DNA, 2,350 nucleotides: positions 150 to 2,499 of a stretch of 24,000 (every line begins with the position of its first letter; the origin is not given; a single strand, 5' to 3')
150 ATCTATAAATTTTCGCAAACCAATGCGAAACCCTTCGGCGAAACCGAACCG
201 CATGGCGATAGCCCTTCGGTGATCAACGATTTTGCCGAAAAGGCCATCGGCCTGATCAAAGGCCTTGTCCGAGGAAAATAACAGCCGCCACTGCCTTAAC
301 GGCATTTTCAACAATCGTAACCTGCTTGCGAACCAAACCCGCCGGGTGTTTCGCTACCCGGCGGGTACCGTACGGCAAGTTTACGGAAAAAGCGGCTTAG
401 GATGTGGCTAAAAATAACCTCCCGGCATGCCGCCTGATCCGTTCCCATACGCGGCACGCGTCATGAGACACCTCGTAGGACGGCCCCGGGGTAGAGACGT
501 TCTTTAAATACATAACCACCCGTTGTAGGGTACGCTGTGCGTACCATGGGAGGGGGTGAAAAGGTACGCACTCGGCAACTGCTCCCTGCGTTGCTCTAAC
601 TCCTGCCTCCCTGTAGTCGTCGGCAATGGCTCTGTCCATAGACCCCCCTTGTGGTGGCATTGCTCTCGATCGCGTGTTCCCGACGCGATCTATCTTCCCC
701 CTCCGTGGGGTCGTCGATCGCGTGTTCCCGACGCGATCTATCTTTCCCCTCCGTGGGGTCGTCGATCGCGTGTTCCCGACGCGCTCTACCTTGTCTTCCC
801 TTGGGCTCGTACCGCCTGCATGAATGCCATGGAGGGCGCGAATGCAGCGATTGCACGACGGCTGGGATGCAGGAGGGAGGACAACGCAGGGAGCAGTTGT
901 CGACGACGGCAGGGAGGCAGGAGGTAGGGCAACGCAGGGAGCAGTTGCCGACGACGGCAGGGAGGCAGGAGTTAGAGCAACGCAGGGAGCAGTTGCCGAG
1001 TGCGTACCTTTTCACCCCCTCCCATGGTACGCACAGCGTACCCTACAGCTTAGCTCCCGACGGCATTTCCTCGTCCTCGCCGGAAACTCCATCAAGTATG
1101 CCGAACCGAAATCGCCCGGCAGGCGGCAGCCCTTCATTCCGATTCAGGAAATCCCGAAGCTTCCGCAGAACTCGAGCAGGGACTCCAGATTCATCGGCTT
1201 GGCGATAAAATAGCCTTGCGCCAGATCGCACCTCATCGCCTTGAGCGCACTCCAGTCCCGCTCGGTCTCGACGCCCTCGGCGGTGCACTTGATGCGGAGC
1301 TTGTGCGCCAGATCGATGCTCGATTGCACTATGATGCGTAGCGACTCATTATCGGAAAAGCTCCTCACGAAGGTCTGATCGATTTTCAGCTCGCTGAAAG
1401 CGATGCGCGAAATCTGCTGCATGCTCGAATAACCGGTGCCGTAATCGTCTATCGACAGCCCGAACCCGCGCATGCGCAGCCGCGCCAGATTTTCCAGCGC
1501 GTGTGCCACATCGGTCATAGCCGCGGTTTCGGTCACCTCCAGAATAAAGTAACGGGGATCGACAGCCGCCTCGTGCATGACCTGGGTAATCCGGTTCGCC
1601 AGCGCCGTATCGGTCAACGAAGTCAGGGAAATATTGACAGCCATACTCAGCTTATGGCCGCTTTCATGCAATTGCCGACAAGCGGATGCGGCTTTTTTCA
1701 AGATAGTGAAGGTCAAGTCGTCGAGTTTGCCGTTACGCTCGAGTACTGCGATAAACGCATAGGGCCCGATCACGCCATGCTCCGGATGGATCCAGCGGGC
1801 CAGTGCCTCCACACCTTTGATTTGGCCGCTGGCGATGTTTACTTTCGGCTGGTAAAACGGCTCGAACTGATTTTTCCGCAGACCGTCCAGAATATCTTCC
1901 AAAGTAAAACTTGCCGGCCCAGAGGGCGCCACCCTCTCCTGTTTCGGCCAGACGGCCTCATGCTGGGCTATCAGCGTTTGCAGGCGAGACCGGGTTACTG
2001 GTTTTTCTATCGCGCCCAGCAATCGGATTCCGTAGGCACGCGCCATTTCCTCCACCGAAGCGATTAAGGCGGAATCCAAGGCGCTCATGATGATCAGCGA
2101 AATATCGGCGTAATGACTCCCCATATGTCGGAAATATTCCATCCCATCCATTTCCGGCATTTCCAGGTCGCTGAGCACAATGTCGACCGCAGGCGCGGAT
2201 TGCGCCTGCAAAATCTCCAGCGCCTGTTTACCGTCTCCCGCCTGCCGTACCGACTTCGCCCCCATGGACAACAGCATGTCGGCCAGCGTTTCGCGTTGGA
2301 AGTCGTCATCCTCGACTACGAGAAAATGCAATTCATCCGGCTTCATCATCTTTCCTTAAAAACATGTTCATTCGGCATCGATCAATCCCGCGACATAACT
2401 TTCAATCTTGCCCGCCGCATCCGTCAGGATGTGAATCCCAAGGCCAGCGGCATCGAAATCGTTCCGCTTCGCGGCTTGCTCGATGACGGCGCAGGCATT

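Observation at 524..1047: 524-bp palindromic locus: a perfect 90-bp inverted repeat with no mobility gene in the window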

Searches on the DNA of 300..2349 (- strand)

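Call 7: search_rna_families(source=window, start=300, end=1300, threshold=evalue, max_evalue=10)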
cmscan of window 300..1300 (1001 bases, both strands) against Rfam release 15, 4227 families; matches with E-value up to 10: 2.
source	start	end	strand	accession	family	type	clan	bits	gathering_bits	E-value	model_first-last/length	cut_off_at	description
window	770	907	+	RF00646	mir-204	Gene; miRNA;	-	13.2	48.4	5.6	1-89/89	no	mir-204 microRNA precursor family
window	1150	1199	-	RF01138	sR23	Gene; snRNA; snoRNA; CD-box;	-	12.7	45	2.3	1-54/54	no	Small nucleolar RNA sR23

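Call 31: search_with_rna_model(model_id=R1, sources=[L001, L008, L009, L010, L011, L012, L014, L015, L016, L017, L019, L020, L021, L022, L023, L024, L025, L026, L027, L028, L029, L030, L031, L032, L033, L034, L035, L036, L037, L038, L039, L040, L041, L042, L043, L045, L046, L047, L048, L049, L050, L051, L052, L053, L054, L055, L056, L057, L058, L059, L060, L061, L063, L064, L065, L066, L067, L068, L069, L070, L071, L072, L073, L074, L075, L076, L077, L078, L079, L080, L081, L082, L083, L084, L085, L086, L087, L088, L089, L090, L091, L092, L093, L094, L095, L096, L097, L098, L099, L100, L102, L103, L104, L105, L106, L107, L108, L109], max_evalue=0.01, make_alignment=true)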
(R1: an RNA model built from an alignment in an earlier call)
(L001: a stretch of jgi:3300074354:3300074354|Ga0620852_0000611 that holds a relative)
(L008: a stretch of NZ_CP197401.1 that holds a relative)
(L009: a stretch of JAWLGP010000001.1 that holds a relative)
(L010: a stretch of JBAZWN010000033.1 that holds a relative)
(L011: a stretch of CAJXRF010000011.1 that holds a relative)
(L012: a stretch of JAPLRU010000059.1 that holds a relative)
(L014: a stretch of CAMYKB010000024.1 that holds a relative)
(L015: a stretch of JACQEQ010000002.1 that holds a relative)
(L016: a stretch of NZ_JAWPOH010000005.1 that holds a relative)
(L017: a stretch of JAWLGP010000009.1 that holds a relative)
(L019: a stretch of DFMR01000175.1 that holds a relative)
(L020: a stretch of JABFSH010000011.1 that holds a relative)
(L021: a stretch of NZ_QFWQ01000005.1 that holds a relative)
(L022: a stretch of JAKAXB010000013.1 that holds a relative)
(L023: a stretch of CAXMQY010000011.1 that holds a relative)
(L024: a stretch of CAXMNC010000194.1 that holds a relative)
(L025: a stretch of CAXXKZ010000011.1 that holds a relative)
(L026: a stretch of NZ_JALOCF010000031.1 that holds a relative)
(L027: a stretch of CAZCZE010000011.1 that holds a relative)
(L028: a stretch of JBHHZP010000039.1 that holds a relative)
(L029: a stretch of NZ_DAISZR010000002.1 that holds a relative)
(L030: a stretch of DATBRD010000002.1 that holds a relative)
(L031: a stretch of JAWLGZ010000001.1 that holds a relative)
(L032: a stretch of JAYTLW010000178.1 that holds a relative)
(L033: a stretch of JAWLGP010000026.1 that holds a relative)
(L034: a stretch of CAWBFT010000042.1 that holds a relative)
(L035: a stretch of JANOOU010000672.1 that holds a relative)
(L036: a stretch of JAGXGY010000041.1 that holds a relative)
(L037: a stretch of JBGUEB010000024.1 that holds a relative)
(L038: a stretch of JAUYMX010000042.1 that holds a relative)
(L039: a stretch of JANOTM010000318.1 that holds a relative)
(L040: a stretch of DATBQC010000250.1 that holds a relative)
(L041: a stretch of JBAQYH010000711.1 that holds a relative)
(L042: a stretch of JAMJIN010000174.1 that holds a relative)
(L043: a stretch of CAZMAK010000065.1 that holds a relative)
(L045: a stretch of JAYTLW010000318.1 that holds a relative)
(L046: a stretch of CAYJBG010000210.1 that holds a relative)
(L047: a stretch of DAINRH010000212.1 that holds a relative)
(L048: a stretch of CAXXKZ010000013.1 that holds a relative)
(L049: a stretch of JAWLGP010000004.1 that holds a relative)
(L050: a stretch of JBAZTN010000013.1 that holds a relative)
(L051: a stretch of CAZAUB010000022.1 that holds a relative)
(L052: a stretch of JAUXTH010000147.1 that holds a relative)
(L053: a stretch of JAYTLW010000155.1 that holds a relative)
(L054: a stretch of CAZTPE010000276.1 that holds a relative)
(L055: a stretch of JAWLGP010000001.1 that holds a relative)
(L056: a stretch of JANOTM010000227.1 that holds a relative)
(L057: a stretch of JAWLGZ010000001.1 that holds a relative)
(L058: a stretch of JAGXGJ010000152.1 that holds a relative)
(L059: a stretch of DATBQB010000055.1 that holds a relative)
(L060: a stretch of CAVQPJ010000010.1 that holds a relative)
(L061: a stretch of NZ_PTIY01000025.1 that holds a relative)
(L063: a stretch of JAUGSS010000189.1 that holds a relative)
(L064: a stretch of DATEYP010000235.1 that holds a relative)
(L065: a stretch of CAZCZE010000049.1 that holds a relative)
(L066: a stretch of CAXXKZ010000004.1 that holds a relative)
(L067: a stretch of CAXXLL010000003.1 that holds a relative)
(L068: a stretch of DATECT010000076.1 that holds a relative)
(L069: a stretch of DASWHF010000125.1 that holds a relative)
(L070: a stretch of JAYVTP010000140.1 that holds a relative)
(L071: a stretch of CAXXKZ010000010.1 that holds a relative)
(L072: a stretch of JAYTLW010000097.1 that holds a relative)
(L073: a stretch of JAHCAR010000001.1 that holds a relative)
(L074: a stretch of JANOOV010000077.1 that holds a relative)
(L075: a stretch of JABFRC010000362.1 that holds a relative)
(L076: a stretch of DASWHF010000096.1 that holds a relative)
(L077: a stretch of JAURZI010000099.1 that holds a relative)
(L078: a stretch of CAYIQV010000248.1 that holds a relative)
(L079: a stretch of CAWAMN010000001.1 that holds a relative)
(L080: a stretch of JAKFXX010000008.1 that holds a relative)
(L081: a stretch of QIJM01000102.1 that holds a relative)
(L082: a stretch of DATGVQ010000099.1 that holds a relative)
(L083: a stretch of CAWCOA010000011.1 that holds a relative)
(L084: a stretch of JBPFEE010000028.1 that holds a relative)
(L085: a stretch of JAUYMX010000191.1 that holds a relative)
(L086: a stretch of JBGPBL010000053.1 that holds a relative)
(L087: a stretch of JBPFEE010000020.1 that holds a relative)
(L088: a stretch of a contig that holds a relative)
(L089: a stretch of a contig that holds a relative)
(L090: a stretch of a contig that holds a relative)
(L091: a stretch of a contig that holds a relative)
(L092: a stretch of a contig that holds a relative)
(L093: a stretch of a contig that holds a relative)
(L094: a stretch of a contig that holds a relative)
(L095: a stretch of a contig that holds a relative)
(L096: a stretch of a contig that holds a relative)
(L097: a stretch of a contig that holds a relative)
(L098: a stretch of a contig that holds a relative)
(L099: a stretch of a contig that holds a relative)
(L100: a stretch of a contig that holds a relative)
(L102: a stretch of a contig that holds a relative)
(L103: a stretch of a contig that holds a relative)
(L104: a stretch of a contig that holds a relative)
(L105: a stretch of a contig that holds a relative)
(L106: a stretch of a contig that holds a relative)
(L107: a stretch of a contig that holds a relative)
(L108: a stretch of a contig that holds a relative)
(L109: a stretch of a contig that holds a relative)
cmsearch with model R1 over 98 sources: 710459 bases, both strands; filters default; matches with E-value up to 0.01: 146.
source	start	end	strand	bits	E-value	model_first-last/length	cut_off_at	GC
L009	3992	4042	+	81.2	3.1e-18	1-51/51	no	0.61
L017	983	1033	+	81.2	3.1e-18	1-51/51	no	0.61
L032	7563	7613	-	81.2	3.1e-18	1-51/51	no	0.61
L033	6312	6362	+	81.2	3.1e-18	1-51/51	no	0.61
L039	6052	6102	+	81.2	3.1e-18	1-51/51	no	0.61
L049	3470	3520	-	81.2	3.1e-18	1-51/51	no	0.61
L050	7394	7444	-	81.2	3.1e-18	1-51/51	no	0.61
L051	92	142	+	81.2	3.1e-18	1-51/51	no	0.61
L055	7334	7384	+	81.2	3.1e-18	1-51/51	no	0.61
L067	4280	4330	-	81.2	3.1e-18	1-51/51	no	0.61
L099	4823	4873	-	81.2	3.1e-18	1-51/51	no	0.61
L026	4538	4588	+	80.6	4.4e-18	1-51/51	no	0.61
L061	2110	2160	+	80.6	4.4e-18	1-51/51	no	0.61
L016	5247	5297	+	80.4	4.8e-18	1-51/51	no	0.59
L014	5608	5658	+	80.4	5e-18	1-51/51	no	0.61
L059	5659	5709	+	80.4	5e-18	1-51/51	no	0.61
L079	3918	3968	+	80.4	5e-18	1-51/51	no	0.61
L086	1511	1561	-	80.4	5e-18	1-51/51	no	0.61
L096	7911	7961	-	80.4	5e-18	1-51/51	no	0.61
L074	1698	1748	-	80.3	5.2e-18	1-51/51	no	0.65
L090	291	341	-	80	6.3e-18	1-51/51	no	0.61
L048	7874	7924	-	79.9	6.7e-18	1-51/51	no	0.63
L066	1746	1796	-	79.9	6.7e-18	1-51/51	no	0.63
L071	6936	6986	-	79.9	6.7e-18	1-51/51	no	0.63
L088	6772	6822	-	79.9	6.7e-18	1-51/51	no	0.63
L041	7056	7106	-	79.5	8.2e-18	1-51/51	no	0.63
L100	2374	2424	+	79.2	9.8e-18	1-51/51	no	0.59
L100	2561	2611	+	79.2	9.8e-18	1-51/51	no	0.59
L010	5641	5691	-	78.9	1.2e-17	1-51/51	no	0.59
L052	5457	5507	-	78.8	1.3e-17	1-51/51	no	0.61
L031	7475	7525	+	78.7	1.3e-17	1-51/51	no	0.63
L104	5604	5654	-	78.6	1.4e-17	1-51/51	no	0.59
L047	5032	5082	+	78.4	1.6e-17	1-51/51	no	0.61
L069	22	72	+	78.3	1.7e-17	1-51/51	no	0.67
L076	22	72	+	78.3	1.7e-17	1-51/51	no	0.67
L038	74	124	+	78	2.1e-17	1-51/51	no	0.59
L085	3375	3425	+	78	2.1e-17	1-51/51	no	0.59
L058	4556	4606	+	78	2.1e-17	1-51/51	no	0.61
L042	3494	3544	-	77.9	2.2e-17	1-51/51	no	0.61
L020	4849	4899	+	77.7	2.4e-17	1-51/51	no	0.61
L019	877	927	-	77.6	2.5e-17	1-51/51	no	0.59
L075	703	753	+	77.6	2.6e-17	1-51/51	no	0.61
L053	2120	2170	-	77.3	3e-17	1-51/51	no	0.57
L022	3145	3195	-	77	3.6e-17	1-51/51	no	0.61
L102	6417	6467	-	76.5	4.9e-17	1-51/51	no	0.67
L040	620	670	+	76.5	5e-17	1-51/51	no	0.63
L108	5891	5941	-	76.5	5e-17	1-51/51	no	0.63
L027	3337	3387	+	76.4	5.1e-17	1-51/51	no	0.69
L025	6012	6062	-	76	6.6e-17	1-51/51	no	0.61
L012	4251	4301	-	75.9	6.8e-17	1-51/51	no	0.69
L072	5522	5572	-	75.8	7.3e-17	1-51/51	no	0.61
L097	874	924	-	75.7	7.8e-17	1-51/51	no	0.69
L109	1692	1742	+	75.3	9.7e-17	1-51/51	no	0.57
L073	5357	5407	-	75.1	1.1e-16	1-51/51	no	0.59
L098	6946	6996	-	75.1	1.1e-16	1-51/51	no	0.65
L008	161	211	-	74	2.2e-16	1-51/51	no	0.61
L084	7379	7429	-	73.9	2.3e-16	1-51/51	no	0.61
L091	7836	7886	-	73.5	2.9e-16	1-51/51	no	0.71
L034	2408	2458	-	73.4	3e-16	1-51/51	no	0.61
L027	2030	2080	+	73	4e-16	1-51/51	no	0.73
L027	3673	3723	-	73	4e-16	1-51/51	no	0.73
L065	949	999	+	73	4e-16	1-51/51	no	0.73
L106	6850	6900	-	72.9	4e-16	1-51/51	no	0.59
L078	1218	1268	-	72.9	4.1e-16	1-51/51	no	0.71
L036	1991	2041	-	72.5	5.1e-16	1-51/51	no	0.65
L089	6082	6133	+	72.5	5.3e-16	1-51/51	no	0.6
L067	5175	5225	-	72.2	6.1e-16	1-51/51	no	0.65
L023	5779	5829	-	72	7e-16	1-51/51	no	0.59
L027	2113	2163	+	71.6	8.9e-16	1-51/51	no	0.67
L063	5056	5106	+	71.6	9e-16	1-51/51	no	0.61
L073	5022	5072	-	71.4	9.8e-16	1-51/51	no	0.57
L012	4355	4405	+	70.9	1.4e-15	1-51/51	no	0.67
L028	4475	4525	-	69.2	3.5e-15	1-51/51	no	0.69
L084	7215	7264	+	67.7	8.9e-15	1-51/51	no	0.56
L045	2536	2586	+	67.2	1.2e-14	1-51/51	no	0.55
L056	390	442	-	66.2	2.2e-14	1-51/51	no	0.7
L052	2067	2117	+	65.2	3.9e-14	1-51/51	no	0.63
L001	10052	10102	+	65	4.3e-14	1-51/51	no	0.65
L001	10478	10528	-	65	4.3e-14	1-51/51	no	0.65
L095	3682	3731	-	64.7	5.3e-14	1-51/51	no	0.64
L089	3577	3626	-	64.2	6.9e-14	1-51/51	no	0.56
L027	3599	3649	-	63.9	8.2e-14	1-51/51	no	0.63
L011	5423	5473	-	63.7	9.5e-14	1-51/51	no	0.57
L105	6441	6492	-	62.6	1.8e-13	1-51/51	no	0.58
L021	7516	7566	-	61.6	3.2e-13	1-51/51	no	0.67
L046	102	154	+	58.5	2e-12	1-51/51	no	0.68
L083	1830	1872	+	58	2.8e-12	1-51/51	no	0.6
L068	2056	2157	+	57.7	3.2e-12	1-51/51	no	0.66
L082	6755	6804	-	57.6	3.4e-12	1-51/51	no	0.62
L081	2850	2938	+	56.6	6.1e-12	1-51/51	no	0.61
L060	7175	7226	-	55.8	1e-11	1-51/51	no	0.67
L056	185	235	+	55.5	1.2e-11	1-51/51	no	0.71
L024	5776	5828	+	54.9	1.6e-11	1-51/51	no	0.68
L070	1209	1263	-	54.4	2.2e-11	1-51/51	no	0.62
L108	5980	6032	-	54.3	2.3e-11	1-51/51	no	0.6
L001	10148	10198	+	54.2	2.5e-11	1-51/51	no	0.65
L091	7897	7946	-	51.7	1.1e-10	1-51/51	no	0.66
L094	5705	5758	-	51.3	1.4e-10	1-51/51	no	0.65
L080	3929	3979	+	50.3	2.6e-10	1-51/51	no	0.53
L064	2873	2923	+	50.3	2.6e-10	1-51/51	no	0.53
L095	3767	3816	-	48.6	7e-10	1-51/51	no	0.66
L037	110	172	-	47.8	1.1e-09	1-51/51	no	0.67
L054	2721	2771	-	46.2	2.8e-09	1-51/51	no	0.55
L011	7424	7474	-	44.8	6.4e-09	1-51/51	no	0.51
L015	2762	2798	+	43.8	1.2e-08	1-51/51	no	0.65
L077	5167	5229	+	43.6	1.3e-08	1-51/51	no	0.56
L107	7394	7444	-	42.8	2.1e-08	1-51/51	no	0.61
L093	7950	7999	-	42.5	2.5e-08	1-51/51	no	0.56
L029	3827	3877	-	42.2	3e-08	1-51/51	no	0.57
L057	1469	1567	-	42.1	3.1e-08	1-51/51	no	0.65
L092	3587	3685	-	41.3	5.1e-08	1-51/51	no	0.61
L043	90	139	+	39.9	1.2e-07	1-51/51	no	0.68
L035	788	826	+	38.7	2.3e-07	1-51/51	no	0.59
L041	1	30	-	38.2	3.1e-07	1-31/51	3'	0.6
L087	7800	7831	+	37.8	4e-07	1-51/51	no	0.62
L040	591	619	+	37.3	5.3e-07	1-51/51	no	0.59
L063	5027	5055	+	35.8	1.3e-06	1-51/51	no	0.62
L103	6404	6446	+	35.8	1.3e-06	1-51/51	no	0.58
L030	6977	7019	-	35.8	1.3e-06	1-51/51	no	0.56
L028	4533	4583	-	35.2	1.8e-06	1-51/51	no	0.67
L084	7286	7336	+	35.2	1.8e-06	1-51/51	no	0.65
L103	6529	6555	-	34.9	2.2e-06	1-51/51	no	0.63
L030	6867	6967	+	33.9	3.9e-06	1-51/51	no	0.55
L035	873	910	+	30.8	2.4e-05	1-51/51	no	0.61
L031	6208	6258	+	30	4e-05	1-51/51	no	0.67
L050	7445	7473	-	29.3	5.9e-05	1-51/51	no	0.62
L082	6723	6754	-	29.1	6.7e-05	1-51/51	no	0.72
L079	2213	2262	-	28.8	8.2e-05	1-51/51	no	0.62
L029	3755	3781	-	28.1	0.00012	1-51/51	no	0.63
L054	2773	2792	-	27.6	0.00016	5-24/51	no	0.65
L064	2852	2871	+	27.6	0.00016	5-24/51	no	0.65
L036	2043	2062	-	27.6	0.00016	5-24/51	no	0.65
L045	2515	2534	+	27.6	0.00016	5-24/51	no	0.65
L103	6317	6365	-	27.6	0.00016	1-51/51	no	0.59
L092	356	403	-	25.8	0.00048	1-51/51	no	0.58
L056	153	181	+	25.2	0.00069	1-51/51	no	0.66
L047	4973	5011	+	25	0.00074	1-51/51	no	0.62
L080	3909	3926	+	23.9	0.0015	6-23/51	no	0.61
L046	165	216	+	23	0.0025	1-51/51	no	0.58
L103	6457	6503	+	22.2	0.0039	1-51/51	no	0.6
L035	848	872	+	21.9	0.0047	25-49/51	no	0.48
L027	7335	7386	-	21.3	0.0065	1-51/51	no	0.6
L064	2924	2944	+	21.1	0.0078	29-49/51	no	0.62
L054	2700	2720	-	21.1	0.0078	29-49/51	no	0.62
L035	911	931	+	21.1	0.0078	29-49/51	no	0.62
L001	10289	10339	-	21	0.0078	1-51/51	no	0.65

Alignment A2: 146 matches aligned to the model, 177 columns, each read 5' to 3' on its own strand. Consensus structure (alignment columns), stored with it:
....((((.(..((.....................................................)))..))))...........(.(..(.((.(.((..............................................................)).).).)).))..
